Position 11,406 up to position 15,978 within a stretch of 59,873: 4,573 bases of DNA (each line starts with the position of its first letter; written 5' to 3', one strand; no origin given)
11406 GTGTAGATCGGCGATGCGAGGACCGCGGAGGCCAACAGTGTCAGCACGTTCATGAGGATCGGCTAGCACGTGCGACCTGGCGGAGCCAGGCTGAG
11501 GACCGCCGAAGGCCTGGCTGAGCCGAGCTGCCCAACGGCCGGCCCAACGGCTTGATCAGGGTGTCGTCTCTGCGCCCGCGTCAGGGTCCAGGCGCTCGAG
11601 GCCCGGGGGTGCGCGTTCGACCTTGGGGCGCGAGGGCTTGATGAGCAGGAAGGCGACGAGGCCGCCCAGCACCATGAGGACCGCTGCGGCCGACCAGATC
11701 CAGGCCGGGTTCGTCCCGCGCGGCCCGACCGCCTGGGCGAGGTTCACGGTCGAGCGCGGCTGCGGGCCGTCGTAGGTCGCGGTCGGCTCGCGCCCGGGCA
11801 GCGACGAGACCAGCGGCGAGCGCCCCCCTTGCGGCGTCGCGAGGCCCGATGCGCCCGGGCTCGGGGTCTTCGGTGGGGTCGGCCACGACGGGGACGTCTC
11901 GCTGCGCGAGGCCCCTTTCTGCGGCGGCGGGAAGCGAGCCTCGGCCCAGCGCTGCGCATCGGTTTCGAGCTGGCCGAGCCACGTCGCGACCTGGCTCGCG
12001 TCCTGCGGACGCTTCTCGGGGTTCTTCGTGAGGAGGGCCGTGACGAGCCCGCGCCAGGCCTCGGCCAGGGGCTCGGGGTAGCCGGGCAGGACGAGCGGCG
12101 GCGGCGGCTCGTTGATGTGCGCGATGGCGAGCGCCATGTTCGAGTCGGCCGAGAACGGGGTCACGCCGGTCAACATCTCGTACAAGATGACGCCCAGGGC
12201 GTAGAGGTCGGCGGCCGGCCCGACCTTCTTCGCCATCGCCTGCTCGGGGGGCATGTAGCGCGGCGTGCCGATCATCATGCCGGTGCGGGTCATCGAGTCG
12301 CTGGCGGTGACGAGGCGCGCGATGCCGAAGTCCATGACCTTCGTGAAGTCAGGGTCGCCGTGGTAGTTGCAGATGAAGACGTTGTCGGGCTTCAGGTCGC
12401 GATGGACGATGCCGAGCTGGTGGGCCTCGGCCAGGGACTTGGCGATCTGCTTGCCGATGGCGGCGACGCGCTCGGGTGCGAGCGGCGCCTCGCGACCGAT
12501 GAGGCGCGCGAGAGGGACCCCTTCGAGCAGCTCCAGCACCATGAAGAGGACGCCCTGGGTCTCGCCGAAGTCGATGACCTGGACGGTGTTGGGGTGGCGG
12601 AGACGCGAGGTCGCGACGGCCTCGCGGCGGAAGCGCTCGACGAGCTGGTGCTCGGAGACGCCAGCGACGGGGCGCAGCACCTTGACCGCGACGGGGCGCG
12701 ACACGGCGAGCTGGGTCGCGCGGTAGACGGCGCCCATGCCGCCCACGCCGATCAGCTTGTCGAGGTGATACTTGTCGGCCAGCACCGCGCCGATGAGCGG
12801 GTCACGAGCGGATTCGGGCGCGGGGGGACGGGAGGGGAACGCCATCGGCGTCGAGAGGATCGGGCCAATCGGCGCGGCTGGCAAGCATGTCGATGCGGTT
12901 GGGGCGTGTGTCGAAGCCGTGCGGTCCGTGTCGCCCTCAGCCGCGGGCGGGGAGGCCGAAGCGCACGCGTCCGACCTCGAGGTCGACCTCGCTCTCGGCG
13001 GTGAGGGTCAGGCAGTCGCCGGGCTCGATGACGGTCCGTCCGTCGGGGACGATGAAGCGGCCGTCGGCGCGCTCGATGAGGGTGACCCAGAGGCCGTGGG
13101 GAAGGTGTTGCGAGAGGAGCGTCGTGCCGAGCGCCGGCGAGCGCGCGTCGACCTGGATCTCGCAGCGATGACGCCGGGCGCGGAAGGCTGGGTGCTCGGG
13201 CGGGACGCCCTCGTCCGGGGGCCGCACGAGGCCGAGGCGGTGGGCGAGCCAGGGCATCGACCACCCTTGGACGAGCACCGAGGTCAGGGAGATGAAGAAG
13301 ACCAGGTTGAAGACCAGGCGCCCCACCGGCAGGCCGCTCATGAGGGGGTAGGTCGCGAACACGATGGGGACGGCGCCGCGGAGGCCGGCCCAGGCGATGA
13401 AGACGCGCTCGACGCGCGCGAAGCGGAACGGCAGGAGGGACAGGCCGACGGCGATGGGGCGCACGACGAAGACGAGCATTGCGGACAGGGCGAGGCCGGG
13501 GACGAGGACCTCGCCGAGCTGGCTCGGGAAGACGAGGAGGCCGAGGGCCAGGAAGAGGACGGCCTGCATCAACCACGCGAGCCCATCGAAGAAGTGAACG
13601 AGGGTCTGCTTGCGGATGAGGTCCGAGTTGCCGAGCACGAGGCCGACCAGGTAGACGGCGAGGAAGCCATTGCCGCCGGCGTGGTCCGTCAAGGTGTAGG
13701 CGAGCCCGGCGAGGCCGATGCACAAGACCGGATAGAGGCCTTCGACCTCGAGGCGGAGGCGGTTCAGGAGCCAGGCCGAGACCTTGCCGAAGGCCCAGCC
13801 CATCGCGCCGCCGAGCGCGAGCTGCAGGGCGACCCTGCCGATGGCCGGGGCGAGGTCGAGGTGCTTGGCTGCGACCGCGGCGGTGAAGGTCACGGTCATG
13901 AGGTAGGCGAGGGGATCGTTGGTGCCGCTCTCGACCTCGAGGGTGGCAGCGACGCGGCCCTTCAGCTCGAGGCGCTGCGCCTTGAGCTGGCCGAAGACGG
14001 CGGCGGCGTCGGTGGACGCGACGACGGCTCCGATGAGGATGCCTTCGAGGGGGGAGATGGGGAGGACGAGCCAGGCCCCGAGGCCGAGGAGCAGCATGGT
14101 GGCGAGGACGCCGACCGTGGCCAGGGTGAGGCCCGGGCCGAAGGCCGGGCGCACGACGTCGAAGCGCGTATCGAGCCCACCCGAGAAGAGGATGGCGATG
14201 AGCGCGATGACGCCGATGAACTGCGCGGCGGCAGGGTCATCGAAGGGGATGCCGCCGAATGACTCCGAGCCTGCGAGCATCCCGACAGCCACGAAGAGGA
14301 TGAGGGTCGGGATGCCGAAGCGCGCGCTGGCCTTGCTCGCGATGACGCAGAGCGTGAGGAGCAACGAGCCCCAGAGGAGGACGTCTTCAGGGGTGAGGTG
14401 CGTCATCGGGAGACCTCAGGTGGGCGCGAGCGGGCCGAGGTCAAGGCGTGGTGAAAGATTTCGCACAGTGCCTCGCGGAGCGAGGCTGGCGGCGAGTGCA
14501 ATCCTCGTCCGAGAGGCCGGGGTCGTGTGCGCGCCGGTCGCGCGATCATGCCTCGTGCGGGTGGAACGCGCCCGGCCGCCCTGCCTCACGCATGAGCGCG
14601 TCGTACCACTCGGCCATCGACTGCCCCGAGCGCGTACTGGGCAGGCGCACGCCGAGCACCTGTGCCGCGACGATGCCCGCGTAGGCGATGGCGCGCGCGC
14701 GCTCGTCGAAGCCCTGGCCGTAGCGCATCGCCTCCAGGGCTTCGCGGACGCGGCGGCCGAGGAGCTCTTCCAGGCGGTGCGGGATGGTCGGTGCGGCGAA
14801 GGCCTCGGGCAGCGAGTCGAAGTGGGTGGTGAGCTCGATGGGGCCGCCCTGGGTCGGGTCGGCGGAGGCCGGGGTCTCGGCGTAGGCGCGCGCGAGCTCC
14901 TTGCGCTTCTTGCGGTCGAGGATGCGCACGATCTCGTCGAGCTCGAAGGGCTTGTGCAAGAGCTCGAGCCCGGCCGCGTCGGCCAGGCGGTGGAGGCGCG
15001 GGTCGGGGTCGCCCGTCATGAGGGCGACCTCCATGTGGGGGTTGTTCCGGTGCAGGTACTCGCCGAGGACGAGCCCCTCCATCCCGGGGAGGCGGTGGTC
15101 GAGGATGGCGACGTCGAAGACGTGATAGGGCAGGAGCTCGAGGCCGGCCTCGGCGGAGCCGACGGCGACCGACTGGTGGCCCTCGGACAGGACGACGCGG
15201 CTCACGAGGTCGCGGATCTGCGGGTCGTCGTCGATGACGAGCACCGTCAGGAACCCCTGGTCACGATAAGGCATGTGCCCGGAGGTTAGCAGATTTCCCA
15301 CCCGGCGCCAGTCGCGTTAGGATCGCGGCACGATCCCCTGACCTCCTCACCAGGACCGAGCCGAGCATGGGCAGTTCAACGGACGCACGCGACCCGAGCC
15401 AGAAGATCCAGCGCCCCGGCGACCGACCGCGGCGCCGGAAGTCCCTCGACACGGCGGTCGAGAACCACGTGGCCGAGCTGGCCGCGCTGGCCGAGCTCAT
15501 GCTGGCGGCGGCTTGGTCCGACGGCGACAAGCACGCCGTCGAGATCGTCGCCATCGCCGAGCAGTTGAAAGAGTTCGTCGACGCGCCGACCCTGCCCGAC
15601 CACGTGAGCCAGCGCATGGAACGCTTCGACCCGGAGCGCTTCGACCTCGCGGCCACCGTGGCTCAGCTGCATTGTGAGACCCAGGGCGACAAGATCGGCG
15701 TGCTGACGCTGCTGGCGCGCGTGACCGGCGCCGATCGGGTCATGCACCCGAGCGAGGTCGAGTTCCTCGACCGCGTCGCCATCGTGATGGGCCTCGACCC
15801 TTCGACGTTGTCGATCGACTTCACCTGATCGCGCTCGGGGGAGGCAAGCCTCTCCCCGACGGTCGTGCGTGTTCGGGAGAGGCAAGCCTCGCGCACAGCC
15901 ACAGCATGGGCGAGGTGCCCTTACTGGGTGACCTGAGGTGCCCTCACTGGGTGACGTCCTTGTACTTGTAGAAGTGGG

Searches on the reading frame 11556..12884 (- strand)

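Call 56: search_protein_families(library=pfam, proteins=[window:11556-12884:-], max_evalue=0.001)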
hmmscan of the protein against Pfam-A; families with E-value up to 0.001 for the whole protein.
window:11556-12884:- (442 aa): 4 families
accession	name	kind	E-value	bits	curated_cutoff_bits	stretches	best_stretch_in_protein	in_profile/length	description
PF00069.31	Pkinase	-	1e-50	173.1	31.7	1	39-294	1-253/263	Protein kinase domain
PF07714.23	PK_Tyr_Ser-Thr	-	1.8e-30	106.5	23.1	1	40-293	2-249/258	Protein tyrosine and serine/threonine kinase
PF03109.22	ABC1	-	0.00012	21.8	22.9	0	82-193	117-218/244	ABC1 atypical kinase-like domain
PF06293.20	Kdo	-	0.00027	20.9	21.3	1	73-189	56-169/207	Lipopolysaccharide kinase (Kdo/WaaP) family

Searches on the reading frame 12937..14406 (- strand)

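Call 56: search_protein_families(library=pfam, proteins=[window:12937-14406:-], max_evalue=0.001)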
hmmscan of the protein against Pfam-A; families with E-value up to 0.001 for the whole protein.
window:12937-14406:- (489 aa): 2 families
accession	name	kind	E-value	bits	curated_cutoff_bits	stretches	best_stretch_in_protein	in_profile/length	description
PF00999.27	Na_H_Exchanger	-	2.8e-47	161.8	26.2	1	18-388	4-373/375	Sodium/hydrogen exchanger, transmembrane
PF02080.26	TrkA_C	-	1.1e-06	28.8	27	1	416-473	3-61/71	TrkA-C domain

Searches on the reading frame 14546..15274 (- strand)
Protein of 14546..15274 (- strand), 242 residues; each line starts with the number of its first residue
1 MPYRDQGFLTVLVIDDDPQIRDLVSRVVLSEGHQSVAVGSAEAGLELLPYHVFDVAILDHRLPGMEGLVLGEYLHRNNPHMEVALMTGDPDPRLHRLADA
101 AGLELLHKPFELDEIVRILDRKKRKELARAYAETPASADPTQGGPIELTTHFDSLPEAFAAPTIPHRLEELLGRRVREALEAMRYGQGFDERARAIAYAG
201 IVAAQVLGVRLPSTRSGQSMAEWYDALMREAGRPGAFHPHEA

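Call 89: search_protein_families(library=pfam, proteins=[window:14546-15274:-], max_evalue=0.001)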
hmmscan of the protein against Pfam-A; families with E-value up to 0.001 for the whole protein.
window:14546-15274:- (242 aa): 1 family
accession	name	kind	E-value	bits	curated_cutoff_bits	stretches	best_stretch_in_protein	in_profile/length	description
PF00072.30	Response_reg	-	5.5e-18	65.6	30.2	1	11-119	1-110/111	Response regulator receiver domain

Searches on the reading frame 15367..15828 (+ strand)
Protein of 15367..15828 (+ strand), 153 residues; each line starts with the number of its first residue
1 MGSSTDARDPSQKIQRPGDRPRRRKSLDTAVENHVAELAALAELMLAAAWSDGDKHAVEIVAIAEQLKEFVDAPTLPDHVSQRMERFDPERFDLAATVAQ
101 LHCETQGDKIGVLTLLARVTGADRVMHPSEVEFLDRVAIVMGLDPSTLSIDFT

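Call 89: search_protein_families(library=pfam, proteins=[window:15367-15828:+], max_evalue=0.001)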
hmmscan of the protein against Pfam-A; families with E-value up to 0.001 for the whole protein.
window:15367-15828:+ (153 aa): 1 family
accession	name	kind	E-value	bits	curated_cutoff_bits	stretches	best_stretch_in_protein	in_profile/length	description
PF05099.18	TerB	-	1e-08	35.9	24.4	1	40-147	3-112/118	Tellurite resistance protein TerB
